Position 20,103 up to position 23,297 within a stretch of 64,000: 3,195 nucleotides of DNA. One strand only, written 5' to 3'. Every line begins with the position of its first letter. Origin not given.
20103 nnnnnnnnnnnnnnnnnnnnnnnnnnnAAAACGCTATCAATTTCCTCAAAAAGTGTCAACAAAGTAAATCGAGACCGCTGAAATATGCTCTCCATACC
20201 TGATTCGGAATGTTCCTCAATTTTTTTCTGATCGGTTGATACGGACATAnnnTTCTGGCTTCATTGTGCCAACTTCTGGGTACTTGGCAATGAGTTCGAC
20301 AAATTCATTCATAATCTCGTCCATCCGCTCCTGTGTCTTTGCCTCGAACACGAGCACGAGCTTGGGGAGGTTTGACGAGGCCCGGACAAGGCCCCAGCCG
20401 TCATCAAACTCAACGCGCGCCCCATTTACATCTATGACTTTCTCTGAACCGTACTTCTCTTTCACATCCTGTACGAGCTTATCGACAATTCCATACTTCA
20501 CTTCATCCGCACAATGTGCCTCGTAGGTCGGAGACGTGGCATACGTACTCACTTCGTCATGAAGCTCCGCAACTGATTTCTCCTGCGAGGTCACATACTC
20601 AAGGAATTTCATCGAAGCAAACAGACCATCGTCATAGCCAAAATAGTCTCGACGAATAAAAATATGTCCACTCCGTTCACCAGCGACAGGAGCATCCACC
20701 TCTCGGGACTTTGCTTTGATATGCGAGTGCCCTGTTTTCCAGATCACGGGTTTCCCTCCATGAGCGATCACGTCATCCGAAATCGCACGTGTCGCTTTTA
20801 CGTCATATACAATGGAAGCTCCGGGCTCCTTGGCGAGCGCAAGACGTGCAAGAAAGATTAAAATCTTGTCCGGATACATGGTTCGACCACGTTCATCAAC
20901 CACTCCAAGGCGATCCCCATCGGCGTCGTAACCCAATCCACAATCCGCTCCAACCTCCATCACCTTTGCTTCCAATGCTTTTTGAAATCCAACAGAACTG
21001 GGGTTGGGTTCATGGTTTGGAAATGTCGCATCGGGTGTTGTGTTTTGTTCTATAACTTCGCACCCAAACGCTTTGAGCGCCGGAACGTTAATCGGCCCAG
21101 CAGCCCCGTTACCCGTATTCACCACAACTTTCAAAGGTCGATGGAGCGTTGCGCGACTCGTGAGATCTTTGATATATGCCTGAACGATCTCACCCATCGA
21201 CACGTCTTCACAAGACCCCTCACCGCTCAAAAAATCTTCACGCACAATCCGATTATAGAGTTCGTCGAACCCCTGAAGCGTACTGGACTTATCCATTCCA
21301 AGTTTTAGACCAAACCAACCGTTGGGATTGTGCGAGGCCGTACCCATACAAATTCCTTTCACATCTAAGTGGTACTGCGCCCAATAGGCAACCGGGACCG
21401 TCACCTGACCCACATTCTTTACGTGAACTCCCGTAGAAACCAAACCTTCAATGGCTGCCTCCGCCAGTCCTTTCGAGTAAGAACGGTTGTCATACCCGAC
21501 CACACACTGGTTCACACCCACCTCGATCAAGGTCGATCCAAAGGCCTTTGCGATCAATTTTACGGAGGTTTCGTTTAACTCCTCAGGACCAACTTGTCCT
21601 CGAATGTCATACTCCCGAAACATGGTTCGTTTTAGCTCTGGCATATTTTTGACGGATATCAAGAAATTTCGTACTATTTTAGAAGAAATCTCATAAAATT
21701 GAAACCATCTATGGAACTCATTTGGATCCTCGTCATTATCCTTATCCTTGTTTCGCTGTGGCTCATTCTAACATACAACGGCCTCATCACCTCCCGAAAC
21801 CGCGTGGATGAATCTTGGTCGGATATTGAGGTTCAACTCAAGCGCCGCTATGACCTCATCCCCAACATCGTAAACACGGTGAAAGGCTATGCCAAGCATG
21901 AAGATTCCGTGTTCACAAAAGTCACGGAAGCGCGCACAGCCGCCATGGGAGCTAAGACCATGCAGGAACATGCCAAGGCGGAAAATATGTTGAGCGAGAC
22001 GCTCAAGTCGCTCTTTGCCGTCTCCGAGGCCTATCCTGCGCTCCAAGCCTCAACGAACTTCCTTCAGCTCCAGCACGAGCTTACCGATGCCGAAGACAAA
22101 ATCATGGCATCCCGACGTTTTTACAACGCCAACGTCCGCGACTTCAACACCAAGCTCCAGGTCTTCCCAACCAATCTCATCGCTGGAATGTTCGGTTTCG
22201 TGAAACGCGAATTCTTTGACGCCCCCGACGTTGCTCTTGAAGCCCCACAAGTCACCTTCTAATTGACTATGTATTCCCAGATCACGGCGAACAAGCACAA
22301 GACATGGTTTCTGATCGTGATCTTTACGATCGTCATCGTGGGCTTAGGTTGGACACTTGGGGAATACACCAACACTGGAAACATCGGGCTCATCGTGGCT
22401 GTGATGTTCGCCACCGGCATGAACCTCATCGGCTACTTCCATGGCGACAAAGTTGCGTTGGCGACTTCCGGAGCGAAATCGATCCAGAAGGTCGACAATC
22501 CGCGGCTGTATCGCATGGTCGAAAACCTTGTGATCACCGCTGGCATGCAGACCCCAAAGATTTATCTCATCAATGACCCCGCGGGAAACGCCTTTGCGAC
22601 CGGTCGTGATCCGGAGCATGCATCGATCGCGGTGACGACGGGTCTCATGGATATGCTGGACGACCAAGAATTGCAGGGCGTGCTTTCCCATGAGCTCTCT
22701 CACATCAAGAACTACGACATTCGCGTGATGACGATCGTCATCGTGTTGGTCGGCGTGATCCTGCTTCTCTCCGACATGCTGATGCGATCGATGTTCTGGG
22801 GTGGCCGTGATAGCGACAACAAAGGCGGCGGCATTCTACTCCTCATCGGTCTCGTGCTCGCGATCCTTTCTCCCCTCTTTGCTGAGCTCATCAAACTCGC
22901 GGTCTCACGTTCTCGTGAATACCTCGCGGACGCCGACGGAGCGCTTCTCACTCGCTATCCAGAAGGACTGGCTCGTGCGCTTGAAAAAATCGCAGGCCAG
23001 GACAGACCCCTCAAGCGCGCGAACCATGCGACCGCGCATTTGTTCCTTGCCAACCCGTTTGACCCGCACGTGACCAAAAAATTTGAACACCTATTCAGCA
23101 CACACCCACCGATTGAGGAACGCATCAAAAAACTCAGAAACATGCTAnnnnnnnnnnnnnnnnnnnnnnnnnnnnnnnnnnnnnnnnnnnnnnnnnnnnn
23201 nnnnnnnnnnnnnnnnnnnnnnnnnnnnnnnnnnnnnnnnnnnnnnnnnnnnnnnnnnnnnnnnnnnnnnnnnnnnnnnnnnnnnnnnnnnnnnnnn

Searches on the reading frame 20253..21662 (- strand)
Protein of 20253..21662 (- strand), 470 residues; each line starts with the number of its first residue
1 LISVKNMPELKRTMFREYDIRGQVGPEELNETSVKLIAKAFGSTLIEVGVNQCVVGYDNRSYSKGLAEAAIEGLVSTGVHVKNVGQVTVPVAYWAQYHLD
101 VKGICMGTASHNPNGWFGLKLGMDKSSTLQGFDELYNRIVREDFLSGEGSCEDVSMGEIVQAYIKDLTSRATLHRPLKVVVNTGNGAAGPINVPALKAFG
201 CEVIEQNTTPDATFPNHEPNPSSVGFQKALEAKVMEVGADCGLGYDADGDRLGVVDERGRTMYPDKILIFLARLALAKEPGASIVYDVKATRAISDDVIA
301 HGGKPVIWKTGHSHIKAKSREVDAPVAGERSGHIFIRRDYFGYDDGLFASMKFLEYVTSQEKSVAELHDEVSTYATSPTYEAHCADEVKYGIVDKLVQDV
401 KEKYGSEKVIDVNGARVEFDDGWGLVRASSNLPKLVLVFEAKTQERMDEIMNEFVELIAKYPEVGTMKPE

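Call 70: search_protein_families(library=pfam, proteins=[window:20253-21662:-], max_evalue=0.00001)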
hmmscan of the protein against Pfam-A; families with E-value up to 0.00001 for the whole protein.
window:20253-21662:- (470 aa): 4 families
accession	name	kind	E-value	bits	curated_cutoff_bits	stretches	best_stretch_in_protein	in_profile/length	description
PF02878.22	PGM_PMM_I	-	4.4e-26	91.7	22.5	1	13-126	2-116/138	Phosphoglucomutase/phosphomannomutase, alpha/beta/alpha domain I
PF02879.22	PGM_PMM_II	-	4.7e-22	78.9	29.3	1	162-259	2-103/103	Phosphoglucomutase/phosphomannomutase, alpha/beta/alpha domain II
PF02880.22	PGM_PMM_III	-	2.5e-20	73.1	20.7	1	264-372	2-113/115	Phosphoglucomutase/phosphomannomutase, alpha/beta/alpha domain III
PF00408.26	PGM_PMM_IV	-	1.1e-09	38.6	23.1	1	397-456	12-67/68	Phosphoglucomutase/phosphomannomutase, C-terminal domain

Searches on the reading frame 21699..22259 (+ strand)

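Call 81: search_protein_families(library=pfam, proteins=[window:21699-22259:+], max_evalue=0.00001)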
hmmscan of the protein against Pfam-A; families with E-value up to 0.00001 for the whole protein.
window:21699-22259:+ (187 aa): 1 family
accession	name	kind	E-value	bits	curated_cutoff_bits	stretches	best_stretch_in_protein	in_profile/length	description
PF04011.17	LemA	-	3e-60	202.8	26.2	1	39-187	1-149/149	LemA family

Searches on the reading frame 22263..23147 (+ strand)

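Call 81: search_protein_families(library=pfam, proteins=[window:22263-23147:+], max_evalue=0.00001)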
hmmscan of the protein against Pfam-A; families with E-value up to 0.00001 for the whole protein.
window:22263-23147:+ (295 aa): 1 family
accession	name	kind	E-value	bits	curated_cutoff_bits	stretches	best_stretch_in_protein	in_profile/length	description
PF01435.24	Peptidase_M48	-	1.5e-33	116.6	20.3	1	78-294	3-185/186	Peptidase family M48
